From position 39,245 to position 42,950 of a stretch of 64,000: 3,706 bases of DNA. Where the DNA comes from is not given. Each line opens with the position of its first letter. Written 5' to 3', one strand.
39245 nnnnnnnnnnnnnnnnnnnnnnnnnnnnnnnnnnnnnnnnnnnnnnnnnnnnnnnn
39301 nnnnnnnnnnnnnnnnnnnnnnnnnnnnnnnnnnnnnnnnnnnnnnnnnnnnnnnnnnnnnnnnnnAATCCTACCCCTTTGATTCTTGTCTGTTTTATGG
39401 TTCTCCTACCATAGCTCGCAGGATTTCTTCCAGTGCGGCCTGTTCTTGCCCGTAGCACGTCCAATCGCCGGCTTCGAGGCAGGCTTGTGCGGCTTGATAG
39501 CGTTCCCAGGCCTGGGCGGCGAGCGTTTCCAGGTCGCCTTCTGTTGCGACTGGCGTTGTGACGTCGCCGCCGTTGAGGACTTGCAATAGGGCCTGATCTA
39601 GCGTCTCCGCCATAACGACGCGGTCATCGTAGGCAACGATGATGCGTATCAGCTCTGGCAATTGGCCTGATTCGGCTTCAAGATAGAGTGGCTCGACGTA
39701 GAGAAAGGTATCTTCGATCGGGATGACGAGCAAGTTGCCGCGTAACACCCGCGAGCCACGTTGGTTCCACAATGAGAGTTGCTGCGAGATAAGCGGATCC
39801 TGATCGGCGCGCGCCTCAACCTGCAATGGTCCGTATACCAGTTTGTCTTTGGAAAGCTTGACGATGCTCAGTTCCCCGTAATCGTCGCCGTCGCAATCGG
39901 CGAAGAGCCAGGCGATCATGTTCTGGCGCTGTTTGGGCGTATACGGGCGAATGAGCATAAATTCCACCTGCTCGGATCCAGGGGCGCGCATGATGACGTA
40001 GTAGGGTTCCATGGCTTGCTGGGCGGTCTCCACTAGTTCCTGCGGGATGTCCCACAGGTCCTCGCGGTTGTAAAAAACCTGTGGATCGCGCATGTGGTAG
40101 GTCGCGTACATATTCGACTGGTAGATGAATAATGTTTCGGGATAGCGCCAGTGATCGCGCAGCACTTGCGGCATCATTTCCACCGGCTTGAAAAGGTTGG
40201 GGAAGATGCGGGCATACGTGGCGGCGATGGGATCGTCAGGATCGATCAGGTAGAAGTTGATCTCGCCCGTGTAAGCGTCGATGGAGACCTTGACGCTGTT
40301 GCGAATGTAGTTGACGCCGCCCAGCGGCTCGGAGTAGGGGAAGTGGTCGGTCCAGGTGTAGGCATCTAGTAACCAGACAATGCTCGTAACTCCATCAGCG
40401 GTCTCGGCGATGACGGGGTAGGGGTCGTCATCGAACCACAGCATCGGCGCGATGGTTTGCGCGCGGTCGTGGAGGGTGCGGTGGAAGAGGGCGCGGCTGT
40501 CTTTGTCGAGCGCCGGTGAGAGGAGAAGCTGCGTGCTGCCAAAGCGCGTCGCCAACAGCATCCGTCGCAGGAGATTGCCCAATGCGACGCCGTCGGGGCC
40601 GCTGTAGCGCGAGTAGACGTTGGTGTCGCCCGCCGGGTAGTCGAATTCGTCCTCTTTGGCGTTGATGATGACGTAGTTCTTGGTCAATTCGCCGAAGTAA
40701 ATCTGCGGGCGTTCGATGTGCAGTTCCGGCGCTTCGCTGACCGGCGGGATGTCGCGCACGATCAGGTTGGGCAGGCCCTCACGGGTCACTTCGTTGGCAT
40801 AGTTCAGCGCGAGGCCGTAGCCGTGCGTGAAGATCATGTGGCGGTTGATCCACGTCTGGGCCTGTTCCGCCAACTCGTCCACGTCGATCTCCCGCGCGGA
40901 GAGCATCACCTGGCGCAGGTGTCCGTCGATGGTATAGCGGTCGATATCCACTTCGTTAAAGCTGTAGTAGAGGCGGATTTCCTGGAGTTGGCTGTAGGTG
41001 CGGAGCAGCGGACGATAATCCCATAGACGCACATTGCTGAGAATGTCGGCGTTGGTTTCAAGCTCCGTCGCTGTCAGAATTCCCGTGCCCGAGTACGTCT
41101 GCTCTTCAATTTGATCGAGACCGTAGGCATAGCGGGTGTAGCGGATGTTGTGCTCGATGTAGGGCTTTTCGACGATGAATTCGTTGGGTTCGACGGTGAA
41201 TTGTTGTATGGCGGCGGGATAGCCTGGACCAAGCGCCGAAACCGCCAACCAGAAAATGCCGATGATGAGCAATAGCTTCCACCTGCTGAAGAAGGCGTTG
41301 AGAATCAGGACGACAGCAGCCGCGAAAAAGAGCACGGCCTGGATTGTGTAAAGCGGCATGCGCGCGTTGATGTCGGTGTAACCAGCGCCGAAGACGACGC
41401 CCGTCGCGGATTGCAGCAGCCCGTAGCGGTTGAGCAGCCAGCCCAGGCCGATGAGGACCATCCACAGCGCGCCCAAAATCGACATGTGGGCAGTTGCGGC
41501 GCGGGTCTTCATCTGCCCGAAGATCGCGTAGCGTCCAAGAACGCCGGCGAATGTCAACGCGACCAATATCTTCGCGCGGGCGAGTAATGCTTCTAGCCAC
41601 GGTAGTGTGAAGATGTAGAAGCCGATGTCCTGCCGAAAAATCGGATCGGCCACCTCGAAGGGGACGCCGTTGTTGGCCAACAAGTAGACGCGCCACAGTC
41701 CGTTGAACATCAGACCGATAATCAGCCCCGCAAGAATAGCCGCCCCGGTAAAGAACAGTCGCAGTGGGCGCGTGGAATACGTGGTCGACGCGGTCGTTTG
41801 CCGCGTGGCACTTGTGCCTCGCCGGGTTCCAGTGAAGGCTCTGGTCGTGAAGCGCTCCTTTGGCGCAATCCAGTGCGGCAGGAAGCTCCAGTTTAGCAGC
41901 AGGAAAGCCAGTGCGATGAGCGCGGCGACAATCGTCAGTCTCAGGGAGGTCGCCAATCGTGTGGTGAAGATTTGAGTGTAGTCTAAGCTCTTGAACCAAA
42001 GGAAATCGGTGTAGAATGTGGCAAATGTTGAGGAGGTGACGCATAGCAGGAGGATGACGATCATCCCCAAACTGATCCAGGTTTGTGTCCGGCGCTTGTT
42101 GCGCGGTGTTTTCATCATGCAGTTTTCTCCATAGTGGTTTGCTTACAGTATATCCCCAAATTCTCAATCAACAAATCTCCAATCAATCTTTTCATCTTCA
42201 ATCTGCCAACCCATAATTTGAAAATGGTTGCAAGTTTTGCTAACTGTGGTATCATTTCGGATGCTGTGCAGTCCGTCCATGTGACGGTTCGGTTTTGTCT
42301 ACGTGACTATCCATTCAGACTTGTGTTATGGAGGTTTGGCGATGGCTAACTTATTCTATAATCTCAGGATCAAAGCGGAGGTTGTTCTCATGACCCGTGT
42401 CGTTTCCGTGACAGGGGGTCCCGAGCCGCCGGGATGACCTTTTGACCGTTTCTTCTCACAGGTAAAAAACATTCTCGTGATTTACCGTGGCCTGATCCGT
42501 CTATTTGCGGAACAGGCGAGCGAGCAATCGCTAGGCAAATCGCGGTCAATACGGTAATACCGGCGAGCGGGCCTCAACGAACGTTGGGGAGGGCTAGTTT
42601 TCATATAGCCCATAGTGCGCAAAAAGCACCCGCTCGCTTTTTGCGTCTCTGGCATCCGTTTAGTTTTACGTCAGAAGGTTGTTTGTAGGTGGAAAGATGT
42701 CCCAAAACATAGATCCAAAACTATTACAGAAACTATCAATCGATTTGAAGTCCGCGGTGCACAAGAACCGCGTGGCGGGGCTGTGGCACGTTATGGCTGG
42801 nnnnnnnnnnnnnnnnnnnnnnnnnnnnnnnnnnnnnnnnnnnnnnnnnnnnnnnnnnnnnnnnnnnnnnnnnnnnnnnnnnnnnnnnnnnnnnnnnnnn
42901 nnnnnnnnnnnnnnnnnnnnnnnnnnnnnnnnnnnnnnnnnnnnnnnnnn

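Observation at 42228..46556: Leader-peptide and hairpin region upstream of a heterodimeric ABC exporter: candidate antibiotic-responsive ribosome-mediated attenuation (BmrCD-like)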

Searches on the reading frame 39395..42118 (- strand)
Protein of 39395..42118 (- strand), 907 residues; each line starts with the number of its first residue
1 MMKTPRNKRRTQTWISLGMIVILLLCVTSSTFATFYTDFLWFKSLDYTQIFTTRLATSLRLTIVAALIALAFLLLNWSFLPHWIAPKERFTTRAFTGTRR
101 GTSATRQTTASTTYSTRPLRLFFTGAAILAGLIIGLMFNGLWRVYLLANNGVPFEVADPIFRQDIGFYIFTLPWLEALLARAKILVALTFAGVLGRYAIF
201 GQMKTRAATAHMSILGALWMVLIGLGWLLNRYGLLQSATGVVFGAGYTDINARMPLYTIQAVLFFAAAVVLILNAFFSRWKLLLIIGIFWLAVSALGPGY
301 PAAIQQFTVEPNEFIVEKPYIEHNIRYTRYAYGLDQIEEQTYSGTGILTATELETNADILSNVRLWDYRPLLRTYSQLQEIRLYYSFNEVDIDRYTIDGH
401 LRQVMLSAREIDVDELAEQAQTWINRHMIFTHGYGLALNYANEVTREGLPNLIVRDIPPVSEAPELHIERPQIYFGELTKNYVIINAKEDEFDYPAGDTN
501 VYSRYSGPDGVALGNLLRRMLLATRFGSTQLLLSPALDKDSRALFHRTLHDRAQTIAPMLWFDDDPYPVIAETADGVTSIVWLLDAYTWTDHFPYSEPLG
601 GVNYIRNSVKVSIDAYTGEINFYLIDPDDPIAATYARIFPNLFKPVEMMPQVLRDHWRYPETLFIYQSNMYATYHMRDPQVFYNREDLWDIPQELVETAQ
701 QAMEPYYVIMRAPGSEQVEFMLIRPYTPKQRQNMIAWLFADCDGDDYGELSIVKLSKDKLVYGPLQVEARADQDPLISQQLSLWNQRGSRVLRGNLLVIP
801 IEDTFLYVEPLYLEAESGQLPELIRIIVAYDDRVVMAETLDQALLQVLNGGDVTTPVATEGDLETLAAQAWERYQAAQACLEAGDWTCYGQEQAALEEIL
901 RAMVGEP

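Call 13: search_protein_families(library=ncbifam, proteins=[window:39395-42118:-])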
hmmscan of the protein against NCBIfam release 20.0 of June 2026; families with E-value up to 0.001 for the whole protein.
window:39395-42118:- (907 aa): 3 families
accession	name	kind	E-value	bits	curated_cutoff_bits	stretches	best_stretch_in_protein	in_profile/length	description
NF002707.0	PRK02509.1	equivalog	1.9e-260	866.8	949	2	121-851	193-966/983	hypothetical protein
NF000825.0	PRK00068.1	subfamily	1.3e-242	807.7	995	1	3-899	6-936/973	hypothetical protein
NF009097.0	PRK12438.1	subfamily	1.7e-141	473.2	1254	1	4-862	9-909/991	hypothetical protein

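Call 14: search_protein_families(library=pfam, proteins=[window:39395-42118:-])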
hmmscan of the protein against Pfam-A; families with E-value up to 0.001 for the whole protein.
window:39395-42118:- (907 aa): 1 family
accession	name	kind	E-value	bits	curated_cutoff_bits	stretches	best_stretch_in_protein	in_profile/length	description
PF03699.18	UPF0182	-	1.9e-278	926.2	27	1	19-784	5-770/770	Uncharacterised protein family (UPF0182)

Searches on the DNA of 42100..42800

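Call 4: search_rna_families(source=window, start=42100, end=42800, threshold=evalue, max_evalue=10)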
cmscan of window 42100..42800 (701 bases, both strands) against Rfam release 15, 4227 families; matches with E-value up to 10: 4.
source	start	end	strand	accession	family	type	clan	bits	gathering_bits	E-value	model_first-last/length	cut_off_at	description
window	42200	42236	+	RF03318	mir-2208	Gene; miRNA;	-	15.2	70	5.3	12-48/61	no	mir-2208 microRNA precursor family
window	42204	42229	+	RF02477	GlsR9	Gene; snRNA; snoRNA; CD-box;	-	15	95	2.9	1-79/79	no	Small nucleolar RNA GlsR9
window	42137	42231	+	RF02706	TeloSII_ncR30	Gene; sRNA;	-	12.6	86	2.4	1-226/226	no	TeloSII non coding RNA 30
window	42311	42370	-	RF01389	isrF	Gene; sRNA;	-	9.5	40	2.6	92-220/292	no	isrF Hfq binding RNA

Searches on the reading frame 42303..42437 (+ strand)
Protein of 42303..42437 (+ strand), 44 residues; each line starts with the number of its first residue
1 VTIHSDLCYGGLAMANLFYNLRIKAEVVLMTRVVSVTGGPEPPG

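Call 54: list_cluster_members(proteins=[window:42342-42434:+, window:42303-42437:+])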
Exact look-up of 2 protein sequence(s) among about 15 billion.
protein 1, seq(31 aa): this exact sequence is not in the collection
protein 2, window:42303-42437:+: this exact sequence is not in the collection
